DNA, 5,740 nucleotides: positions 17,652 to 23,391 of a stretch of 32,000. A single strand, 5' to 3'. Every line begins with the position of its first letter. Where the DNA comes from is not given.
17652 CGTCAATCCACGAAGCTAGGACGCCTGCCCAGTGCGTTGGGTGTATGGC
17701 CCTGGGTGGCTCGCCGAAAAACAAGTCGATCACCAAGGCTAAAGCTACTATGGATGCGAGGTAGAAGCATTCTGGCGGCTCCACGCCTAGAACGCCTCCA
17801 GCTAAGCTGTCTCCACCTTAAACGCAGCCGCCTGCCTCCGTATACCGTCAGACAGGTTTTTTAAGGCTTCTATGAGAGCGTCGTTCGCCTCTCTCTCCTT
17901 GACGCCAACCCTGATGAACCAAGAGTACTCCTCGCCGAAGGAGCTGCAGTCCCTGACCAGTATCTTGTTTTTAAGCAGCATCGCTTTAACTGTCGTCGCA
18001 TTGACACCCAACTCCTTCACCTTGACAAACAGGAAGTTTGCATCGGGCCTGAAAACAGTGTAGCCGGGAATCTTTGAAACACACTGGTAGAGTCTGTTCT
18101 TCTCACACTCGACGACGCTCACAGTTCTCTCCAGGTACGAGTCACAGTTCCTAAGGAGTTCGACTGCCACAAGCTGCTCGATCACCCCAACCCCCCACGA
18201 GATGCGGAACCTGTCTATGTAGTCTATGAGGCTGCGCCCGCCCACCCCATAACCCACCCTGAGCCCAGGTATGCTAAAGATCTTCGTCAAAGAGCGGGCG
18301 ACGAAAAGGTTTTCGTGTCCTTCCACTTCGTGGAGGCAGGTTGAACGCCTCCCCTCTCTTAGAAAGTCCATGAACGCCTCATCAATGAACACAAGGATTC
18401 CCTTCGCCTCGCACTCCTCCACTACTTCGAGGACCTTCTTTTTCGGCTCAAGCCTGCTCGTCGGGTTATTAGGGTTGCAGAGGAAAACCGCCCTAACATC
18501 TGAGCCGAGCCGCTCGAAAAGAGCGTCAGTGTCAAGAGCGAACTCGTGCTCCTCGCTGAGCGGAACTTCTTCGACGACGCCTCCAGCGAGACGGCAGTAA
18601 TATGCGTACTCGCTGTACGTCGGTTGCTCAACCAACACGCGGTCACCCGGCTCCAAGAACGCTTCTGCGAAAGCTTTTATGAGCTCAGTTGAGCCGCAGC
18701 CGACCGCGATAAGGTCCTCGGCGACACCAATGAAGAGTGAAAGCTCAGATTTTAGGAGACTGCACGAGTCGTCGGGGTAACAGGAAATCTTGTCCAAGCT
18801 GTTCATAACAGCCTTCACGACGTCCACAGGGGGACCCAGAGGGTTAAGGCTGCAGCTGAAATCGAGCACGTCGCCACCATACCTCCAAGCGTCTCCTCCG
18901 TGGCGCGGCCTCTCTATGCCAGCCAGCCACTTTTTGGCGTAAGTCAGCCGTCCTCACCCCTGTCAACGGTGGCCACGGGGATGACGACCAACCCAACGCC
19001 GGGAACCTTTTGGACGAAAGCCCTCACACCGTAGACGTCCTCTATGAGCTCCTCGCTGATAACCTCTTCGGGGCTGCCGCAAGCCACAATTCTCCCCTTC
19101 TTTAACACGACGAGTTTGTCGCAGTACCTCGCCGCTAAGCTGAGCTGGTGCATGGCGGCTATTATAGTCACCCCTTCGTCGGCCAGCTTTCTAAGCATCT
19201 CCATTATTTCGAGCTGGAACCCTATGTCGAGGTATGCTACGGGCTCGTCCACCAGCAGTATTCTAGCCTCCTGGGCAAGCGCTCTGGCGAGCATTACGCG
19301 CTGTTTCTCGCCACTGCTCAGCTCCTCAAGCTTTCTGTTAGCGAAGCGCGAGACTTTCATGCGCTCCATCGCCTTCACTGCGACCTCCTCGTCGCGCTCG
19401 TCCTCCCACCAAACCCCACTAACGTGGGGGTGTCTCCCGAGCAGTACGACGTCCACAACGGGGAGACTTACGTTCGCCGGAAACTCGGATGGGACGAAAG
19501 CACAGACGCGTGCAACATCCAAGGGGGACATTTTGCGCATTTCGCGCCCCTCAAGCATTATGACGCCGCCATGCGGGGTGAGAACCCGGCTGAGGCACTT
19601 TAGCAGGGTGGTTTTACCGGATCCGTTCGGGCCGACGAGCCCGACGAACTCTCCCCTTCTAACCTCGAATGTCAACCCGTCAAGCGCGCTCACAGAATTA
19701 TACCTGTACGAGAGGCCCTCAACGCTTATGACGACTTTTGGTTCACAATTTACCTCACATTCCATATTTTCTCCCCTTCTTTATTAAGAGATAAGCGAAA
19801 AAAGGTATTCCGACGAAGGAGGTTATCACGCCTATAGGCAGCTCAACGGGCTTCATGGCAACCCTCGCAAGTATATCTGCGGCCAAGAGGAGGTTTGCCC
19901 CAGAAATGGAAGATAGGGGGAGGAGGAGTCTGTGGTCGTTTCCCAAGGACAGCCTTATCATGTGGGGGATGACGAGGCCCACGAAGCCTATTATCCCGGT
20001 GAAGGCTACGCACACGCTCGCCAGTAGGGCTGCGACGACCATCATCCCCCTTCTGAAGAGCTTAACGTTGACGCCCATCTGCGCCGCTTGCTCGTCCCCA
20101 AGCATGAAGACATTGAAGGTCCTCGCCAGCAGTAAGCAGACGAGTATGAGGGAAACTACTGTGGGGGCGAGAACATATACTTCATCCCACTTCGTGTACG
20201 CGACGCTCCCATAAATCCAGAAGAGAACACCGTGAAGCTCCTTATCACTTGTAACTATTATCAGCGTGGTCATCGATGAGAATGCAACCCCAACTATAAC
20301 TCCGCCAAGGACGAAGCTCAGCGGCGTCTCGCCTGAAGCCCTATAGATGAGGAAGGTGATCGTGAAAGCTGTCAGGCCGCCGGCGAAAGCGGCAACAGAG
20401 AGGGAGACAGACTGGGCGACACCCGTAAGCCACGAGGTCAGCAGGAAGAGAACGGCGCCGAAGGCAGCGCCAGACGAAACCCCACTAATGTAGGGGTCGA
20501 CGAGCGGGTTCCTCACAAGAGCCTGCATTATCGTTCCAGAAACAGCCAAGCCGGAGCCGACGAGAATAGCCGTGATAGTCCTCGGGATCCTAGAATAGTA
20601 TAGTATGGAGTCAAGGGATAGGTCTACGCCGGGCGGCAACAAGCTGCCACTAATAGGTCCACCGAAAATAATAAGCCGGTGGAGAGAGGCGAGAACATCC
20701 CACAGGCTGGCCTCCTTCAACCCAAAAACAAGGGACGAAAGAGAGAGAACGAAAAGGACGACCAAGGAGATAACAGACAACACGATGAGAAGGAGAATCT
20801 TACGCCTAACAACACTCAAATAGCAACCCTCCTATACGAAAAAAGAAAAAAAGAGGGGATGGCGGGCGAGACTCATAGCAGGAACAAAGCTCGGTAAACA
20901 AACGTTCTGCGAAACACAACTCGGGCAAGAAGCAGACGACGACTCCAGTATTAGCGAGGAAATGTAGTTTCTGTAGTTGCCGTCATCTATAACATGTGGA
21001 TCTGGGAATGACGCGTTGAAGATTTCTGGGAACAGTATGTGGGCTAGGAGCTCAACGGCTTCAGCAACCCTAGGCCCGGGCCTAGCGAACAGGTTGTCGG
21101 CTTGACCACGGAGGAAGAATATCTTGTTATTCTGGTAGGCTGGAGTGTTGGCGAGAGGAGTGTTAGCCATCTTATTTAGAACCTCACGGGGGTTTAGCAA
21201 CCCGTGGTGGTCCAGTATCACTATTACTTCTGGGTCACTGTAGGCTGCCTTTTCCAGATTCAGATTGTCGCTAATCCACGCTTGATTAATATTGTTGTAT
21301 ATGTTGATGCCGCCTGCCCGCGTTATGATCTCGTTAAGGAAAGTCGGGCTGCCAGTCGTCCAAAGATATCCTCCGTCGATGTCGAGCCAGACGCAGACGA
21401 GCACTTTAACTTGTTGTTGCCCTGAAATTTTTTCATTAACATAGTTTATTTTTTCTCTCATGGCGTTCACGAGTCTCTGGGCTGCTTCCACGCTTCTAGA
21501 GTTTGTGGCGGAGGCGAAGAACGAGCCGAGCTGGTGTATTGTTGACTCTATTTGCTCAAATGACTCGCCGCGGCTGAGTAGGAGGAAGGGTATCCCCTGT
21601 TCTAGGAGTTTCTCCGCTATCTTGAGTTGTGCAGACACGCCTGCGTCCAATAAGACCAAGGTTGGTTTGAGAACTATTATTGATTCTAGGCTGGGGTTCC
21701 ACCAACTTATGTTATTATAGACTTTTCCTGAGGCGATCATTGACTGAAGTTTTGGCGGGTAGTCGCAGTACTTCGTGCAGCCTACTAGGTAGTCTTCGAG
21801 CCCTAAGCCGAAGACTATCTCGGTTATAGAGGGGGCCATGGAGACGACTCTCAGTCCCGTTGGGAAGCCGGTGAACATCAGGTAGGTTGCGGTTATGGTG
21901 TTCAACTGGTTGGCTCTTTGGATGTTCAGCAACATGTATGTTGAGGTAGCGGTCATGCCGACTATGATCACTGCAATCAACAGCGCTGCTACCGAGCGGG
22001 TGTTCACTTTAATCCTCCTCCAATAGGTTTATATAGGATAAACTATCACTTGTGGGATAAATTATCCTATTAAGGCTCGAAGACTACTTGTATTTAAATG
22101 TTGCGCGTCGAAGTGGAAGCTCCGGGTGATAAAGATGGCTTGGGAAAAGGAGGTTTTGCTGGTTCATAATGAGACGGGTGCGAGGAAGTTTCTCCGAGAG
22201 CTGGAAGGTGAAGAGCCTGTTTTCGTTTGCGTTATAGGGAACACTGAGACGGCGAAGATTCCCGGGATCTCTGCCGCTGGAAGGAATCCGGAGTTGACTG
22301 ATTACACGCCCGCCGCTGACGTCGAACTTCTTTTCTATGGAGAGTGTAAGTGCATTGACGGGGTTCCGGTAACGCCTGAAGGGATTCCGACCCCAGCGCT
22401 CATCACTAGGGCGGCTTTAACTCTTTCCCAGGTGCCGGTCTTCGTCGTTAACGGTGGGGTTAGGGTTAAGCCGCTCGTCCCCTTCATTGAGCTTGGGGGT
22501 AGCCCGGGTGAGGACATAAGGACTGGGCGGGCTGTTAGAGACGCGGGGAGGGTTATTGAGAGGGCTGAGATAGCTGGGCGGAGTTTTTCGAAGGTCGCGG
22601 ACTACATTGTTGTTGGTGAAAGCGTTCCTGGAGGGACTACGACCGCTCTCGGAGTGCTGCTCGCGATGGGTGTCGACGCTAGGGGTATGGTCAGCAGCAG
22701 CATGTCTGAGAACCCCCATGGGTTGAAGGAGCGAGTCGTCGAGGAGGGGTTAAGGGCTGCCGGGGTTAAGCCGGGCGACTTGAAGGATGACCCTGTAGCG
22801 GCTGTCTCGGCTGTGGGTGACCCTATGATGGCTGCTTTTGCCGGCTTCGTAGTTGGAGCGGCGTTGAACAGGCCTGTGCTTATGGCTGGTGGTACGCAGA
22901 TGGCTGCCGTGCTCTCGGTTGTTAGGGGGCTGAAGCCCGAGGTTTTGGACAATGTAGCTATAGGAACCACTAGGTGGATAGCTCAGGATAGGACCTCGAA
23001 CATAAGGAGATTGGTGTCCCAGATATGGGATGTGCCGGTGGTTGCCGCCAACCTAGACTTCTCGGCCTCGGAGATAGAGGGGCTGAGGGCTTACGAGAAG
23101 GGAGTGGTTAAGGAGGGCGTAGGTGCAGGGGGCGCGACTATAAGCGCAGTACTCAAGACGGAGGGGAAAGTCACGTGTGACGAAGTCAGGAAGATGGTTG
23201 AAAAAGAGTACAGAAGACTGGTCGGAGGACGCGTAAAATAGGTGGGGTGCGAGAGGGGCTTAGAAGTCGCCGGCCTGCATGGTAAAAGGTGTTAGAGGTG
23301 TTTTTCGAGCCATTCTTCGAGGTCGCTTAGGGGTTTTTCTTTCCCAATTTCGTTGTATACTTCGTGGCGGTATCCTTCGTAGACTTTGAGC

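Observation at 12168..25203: Two paralogous six-cysteine proteins bracket the cobamide-salvage cluster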

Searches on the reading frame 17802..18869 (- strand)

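Call 7: search_protein_families(library=pfam, proteins=[window:17802-18869:-], max_evalue=0.001)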
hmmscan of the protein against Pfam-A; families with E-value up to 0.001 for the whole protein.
window:17802-18869:- (355 aa): 2 families
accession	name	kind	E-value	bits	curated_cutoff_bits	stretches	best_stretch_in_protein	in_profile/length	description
PF00155.27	Aminotran_1_2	-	9.6e-46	157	19.7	1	8-336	10-361/361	Aminotransferase class I and II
PF01053.26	Cys_Met_Meta_PP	-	0.00038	19.6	27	1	50-167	67-177/381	Cys/Met metabolism PLP-dependent enzyme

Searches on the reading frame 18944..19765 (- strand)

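Call 7: search_protein_families(library=pfam, proteins=[window:18944-19765:-], max_evalue=0.001)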
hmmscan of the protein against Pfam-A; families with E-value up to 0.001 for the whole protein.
window:18944-19765:- (273 aa): 8 families
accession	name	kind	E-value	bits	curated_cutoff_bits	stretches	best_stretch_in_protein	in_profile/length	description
PF00005.33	ABC_tran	-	9e-30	104.5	25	1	28-177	1-137/137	ABC transporter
PF13304.12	AAA_21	-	5.2e-13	50.2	27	2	40-62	1-23/304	AAA domain, putative AbiEii toxin, Type IV TA system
PF02463.25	SMC_N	-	4.2e-06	26.8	40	0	39-63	25-49/220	RecF/RecN/SMC N terminal domain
PF13555.12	AAA_29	-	1.3e-05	25.3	27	1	29-66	13-50/61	P-loop containing region of AAA domain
PF13191.12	AAA_16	-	2.7e-05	25.2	32.6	1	25-77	9-62/167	AAA ATPase domain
PF13476.12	AAA_23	-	4.7e-05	24.6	27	1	31-63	13-44/201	AAA domain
PF13401.12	AAA_22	-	0.00021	22.1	27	0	39-202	6-119/130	AAA domain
PF06414.18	Zeta_toxin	-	0.00055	19.9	22.3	0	43-81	21-59/199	Zeta toxin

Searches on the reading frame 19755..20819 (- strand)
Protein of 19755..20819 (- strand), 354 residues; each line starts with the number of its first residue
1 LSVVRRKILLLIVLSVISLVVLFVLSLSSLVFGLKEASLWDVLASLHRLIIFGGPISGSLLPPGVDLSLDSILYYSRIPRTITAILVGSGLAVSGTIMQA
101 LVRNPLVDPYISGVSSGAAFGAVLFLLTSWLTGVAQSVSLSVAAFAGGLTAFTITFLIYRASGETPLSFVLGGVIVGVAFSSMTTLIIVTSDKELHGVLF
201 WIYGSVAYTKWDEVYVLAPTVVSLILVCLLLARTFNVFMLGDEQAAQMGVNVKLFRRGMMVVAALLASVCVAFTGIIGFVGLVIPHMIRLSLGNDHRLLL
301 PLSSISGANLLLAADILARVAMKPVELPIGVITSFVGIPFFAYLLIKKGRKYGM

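Call 7: search_protein_families(library=pfam, proteins=[window:19755-20819:-], max_evalue=0.001)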
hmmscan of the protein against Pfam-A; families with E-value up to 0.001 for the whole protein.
window:19755-20819:- (354 aa): 2 families
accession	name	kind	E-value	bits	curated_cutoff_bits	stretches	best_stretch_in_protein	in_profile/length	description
PF01032.23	FecCD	-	2.2e-87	293.4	26.5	1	22-347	2-311/311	FecCD transport family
PF00950.22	ABC-3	-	2.2e-05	24.5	20.1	1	134-308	46-222/258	ABC 3 transport family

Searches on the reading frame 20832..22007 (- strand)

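Call 7: search_protein_families(library=pfam, proteins=[window:20832-22007:-], max_evalue=0.001)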
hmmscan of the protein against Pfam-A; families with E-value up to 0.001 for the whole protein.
window:20832-22007:- (391 aa): 1 family
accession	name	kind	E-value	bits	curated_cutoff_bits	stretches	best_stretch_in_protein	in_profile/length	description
PF01497.23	Peripla_BP_2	-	2.4e-28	99.6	27.5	1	54-302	1-234/235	Periplasmic binding protein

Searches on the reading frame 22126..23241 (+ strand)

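Call 7: search_protein_families(library=pfam, proteins=[window:22126-23241:+], max_evalue=0.001)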
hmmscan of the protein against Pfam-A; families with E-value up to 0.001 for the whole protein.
window:22126-23241:+ (371 aa): 1 family
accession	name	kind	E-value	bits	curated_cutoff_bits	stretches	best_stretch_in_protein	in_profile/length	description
PF02277.22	DBI_PRT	-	1.3e-08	35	22.6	1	147-280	142-271/329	Phosphoribosyltransferase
